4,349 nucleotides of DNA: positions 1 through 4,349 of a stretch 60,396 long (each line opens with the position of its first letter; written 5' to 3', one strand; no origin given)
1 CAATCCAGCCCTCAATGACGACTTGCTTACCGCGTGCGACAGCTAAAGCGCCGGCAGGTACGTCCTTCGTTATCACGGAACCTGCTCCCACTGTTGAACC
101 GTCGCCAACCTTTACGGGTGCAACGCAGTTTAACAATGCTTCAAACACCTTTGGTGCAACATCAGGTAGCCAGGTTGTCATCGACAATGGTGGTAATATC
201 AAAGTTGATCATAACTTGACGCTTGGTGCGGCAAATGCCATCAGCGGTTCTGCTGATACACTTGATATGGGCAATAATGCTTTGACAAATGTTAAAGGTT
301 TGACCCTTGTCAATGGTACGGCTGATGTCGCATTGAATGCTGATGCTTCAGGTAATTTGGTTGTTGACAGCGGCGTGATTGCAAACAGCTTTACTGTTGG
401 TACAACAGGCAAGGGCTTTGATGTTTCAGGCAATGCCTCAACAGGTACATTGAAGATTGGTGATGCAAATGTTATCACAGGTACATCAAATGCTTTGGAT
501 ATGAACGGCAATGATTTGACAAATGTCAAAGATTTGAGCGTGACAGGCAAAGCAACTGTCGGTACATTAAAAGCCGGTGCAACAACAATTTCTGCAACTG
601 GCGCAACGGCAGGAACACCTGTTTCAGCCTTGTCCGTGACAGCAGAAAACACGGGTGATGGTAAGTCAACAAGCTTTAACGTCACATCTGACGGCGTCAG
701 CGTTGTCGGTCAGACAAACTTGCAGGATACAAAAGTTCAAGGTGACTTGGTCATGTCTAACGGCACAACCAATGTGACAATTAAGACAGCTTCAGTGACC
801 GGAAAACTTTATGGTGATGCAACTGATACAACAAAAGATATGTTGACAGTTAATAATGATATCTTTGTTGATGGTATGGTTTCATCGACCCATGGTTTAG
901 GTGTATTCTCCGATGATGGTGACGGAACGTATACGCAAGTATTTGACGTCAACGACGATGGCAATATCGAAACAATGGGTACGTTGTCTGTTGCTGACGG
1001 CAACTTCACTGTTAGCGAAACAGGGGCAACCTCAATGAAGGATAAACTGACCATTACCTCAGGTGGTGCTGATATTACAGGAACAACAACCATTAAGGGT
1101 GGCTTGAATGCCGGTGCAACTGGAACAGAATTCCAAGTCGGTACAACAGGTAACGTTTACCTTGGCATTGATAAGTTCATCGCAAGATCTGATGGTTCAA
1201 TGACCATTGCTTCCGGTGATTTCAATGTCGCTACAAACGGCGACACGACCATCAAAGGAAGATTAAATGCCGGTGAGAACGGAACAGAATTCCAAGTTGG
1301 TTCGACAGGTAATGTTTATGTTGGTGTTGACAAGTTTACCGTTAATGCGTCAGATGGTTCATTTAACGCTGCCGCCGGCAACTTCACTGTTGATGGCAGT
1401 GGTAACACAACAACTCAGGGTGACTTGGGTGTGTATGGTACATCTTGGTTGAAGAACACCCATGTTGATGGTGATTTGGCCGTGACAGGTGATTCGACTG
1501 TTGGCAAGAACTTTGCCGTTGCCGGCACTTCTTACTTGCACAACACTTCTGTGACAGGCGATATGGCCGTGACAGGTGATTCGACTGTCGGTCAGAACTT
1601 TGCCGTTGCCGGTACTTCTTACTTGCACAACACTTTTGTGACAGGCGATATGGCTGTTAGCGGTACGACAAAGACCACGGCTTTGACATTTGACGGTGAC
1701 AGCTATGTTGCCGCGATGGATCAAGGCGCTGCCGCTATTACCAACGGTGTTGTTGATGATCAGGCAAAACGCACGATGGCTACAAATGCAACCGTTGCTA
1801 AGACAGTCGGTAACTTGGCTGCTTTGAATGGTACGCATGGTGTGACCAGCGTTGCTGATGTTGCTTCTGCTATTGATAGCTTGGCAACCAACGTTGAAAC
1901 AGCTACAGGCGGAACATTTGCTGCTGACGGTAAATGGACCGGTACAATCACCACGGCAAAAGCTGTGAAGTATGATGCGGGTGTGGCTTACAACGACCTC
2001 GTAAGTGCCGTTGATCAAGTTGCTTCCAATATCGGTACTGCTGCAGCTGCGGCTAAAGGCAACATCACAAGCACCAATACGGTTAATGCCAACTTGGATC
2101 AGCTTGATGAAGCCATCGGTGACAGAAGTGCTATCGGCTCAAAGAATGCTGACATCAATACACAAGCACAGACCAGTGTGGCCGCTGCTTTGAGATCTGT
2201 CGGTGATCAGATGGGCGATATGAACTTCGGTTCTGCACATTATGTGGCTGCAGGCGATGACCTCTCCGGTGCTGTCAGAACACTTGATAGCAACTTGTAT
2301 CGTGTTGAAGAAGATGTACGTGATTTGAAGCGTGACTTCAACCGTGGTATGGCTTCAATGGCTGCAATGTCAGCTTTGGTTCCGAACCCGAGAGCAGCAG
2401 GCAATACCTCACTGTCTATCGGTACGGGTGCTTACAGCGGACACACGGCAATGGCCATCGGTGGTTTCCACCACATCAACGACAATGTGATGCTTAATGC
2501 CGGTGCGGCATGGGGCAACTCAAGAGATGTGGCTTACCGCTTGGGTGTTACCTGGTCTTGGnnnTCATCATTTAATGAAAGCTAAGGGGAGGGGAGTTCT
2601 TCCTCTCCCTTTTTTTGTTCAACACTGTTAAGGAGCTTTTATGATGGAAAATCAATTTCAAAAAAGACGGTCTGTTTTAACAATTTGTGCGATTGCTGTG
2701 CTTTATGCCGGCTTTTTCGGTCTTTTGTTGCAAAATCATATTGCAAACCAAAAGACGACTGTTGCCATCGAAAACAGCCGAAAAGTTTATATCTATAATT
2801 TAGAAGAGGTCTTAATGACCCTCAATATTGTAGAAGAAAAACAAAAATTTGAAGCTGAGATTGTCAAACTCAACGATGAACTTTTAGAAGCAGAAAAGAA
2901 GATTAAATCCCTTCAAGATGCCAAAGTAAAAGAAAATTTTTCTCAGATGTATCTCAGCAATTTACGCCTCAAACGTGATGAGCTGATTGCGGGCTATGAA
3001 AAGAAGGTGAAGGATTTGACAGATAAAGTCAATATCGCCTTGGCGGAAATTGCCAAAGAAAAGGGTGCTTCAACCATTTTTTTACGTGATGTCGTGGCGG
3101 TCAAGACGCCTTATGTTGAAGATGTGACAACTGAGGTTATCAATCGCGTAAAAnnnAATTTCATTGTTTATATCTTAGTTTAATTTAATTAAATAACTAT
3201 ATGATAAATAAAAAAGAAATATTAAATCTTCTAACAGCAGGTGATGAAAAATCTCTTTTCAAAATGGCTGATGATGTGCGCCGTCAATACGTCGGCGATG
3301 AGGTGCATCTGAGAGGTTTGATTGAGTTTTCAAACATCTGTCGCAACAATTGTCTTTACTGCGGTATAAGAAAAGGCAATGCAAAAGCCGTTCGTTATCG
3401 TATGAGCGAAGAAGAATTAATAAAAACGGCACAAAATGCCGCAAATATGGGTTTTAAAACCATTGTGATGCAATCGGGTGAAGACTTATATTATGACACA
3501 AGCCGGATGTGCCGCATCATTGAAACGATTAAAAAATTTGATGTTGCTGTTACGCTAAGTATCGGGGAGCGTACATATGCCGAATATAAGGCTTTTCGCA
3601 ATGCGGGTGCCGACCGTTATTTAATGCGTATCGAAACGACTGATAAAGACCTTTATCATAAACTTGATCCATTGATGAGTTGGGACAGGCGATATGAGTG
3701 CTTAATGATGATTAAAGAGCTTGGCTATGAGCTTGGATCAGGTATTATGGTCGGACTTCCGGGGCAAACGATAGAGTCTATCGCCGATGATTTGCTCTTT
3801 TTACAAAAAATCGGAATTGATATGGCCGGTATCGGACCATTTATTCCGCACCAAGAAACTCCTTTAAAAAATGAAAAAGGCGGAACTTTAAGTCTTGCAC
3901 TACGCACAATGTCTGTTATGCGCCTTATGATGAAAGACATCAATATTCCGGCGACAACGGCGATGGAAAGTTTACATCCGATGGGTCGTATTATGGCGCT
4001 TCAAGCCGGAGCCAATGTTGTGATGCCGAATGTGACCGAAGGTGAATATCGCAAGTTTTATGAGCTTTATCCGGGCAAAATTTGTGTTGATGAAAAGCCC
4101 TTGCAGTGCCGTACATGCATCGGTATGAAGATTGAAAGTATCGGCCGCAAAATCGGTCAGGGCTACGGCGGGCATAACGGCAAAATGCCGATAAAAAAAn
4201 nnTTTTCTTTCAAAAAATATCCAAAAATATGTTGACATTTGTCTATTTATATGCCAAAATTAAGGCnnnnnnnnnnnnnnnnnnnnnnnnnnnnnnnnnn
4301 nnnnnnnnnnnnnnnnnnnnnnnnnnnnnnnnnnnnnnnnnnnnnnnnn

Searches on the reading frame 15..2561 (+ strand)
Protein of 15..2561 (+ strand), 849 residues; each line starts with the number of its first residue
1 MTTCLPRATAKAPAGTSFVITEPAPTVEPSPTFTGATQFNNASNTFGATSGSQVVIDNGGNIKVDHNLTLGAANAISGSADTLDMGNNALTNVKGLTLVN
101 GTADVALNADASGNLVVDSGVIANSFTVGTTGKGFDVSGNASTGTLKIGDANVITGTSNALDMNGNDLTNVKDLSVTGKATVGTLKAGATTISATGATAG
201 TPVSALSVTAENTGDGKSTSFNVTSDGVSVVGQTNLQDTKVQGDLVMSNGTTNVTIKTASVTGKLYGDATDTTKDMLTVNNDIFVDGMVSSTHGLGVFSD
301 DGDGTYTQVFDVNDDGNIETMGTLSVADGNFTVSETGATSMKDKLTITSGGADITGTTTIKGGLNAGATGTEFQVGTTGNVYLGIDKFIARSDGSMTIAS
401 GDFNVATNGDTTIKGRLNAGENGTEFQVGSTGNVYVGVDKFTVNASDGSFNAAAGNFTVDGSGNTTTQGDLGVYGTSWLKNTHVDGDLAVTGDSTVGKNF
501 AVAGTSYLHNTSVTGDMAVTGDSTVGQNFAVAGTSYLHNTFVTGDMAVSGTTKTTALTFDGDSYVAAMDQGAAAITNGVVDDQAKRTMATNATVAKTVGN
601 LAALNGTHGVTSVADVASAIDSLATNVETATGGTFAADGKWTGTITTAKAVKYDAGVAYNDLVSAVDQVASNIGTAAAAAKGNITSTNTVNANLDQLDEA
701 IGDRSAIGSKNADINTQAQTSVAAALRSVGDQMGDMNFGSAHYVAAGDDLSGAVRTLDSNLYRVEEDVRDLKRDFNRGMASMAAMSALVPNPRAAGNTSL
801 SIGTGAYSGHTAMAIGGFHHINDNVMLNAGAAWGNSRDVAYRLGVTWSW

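Call 30: search_protein_families(library=pfam, proteins=[window:15-2561:+], max_evalue=0.0001)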
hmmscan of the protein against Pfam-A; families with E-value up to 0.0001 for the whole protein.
window:15-2561:+ (849 aa): 1 family
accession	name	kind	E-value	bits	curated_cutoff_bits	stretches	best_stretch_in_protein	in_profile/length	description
PF03895.21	YadA_anchor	-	1.9e-14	53.9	22.7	1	790-849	1-60/60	YadA-like membrane anchor domain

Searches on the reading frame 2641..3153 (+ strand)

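Call 30: search_protein_families(library=pfam, proteins=[window:2641-3153:+], max_evalue=0.0001)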
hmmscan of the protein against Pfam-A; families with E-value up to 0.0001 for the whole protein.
window:2641-3153:+ (171 aa): 1 family
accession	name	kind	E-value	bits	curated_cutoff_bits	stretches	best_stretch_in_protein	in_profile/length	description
PF03938.19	OmpH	-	1.1e-05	26.1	32.4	1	65-169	26-140/141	Outer membrane protein (OmpH-like)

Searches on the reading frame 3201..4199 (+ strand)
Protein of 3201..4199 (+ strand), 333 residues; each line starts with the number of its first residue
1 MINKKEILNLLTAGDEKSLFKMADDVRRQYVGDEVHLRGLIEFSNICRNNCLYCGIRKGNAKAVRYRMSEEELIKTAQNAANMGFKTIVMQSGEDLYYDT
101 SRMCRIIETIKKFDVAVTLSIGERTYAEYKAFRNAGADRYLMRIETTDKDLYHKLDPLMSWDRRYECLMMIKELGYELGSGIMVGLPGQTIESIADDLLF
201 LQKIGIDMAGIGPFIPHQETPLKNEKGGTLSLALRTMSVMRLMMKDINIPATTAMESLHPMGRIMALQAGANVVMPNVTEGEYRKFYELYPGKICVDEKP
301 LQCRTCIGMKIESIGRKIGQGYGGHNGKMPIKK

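Call 30: search_protein_families(library=pfam, proteins=[window:3201-4199:+], max_evalue=0.0001)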
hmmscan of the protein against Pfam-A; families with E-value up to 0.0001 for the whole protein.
window:3201-4199:+ (333 aa): 1 family
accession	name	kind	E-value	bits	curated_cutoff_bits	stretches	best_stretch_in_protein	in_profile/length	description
PF04055.27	Radical_SAM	-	4.8e-23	82.6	29.5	1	41-200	1-165/166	Radical SAM superfamily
